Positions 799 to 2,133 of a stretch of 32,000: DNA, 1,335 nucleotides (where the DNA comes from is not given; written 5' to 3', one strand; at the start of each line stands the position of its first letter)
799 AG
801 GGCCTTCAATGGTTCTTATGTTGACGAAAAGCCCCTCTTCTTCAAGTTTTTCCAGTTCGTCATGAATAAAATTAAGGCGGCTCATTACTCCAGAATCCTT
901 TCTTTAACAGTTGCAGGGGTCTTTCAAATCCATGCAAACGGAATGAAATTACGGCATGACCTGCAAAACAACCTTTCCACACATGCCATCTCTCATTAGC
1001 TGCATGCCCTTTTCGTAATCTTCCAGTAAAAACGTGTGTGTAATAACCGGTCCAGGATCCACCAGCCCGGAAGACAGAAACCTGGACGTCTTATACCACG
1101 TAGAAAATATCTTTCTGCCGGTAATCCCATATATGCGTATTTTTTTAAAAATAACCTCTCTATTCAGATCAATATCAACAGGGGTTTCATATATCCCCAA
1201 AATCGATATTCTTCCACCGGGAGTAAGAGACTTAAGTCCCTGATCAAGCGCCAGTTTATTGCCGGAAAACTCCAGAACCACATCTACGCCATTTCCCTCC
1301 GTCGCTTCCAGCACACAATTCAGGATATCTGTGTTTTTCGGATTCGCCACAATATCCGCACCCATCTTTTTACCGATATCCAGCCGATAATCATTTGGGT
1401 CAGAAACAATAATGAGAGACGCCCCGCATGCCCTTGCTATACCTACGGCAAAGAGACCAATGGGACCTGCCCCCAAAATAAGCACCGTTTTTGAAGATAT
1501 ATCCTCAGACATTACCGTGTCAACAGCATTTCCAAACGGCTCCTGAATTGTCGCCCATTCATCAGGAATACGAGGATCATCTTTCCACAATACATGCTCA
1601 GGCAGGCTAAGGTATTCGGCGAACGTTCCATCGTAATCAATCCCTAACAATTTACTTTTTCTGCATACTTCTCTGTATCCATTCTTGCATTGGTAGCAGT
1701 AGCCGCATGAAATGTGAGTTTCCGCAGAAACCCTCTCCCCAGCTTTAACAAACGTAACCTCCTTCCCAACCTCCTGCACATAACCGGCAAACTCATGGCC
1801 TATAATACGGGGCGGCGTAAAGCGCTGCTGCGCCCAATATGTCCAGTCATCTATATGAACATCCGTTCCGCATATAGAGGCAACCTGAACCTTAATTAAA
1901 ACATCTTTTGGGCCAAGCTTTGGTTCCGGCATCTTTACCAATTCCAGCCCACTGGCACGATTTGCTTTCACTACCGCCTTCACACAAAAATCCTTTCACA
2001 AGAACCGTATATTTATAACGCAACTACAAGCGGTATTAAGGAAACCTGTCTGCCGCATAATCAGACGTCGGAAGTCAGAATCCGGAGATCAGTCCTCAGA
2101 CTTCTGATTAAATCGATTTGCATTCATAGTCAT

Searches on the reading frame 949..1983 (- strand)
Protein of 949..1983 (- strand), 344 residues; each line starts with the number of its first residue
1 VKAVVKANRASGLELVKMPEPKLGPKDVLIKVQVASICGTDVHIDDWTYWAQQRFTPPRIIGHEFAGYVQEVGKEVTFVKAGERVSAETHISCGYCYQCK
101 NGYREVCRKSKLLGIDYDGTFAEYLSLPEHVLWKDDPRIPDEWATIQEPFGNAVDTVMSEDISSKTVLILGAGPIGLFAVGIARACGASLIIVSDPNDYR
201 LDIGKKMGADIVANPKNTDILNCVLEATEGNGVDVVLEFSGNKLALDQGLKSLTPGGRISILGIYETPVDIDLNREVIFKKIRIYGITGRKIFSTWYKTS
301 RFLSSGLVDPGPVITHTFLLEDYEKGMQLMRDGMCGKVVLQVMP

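Call 19: search_protein_families(library=pfam, proteins=[window:949-1983:-], max_evalue=0.01)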
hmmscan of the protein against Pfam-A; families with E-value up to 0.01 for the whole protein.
window:949-1983:- (344 aa): 7 families
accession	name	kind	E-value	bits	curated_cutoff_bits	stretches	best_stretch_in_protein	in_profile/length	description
PF00107.32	ADH_zinc_N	-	3.6e-30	105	31.8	1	174-304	1-128/129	Zinc-binding dehydrogenase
PF08240.17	ADH_N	-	1.6e-28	99.4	23.5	1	24-134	1-101/104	Alcohol dehydrogenase GroES-like domain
PF16912.11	Glu_dehyd_C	-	5.2e-09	36.3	34.9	1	160-278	27-144/211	Glucose dehydrogenase C-terminus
PF13602.12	ADH_zinc_N_2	-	1e-07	33.3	27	1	207-340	1-134/134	Zinc-binding dehydrogenase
PF00070.33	Pyr_redox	-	0.00054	20.9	22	0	61-86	10-35/82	Pyridine nucleotide-disulphide oxidoreductase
PF07992.20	Pyr_redox_2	-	0.0012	18.7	26.1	0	61-86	153-178/291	Pyridine nucleotide-disulphide oxidoreductase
PF02826.25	2-Hacid_dh_C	-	0.0029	17.4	25.1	1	155-198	27-70/178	D-isomer specific 2-hydroxyacid dehydrogenase, NAD binding domain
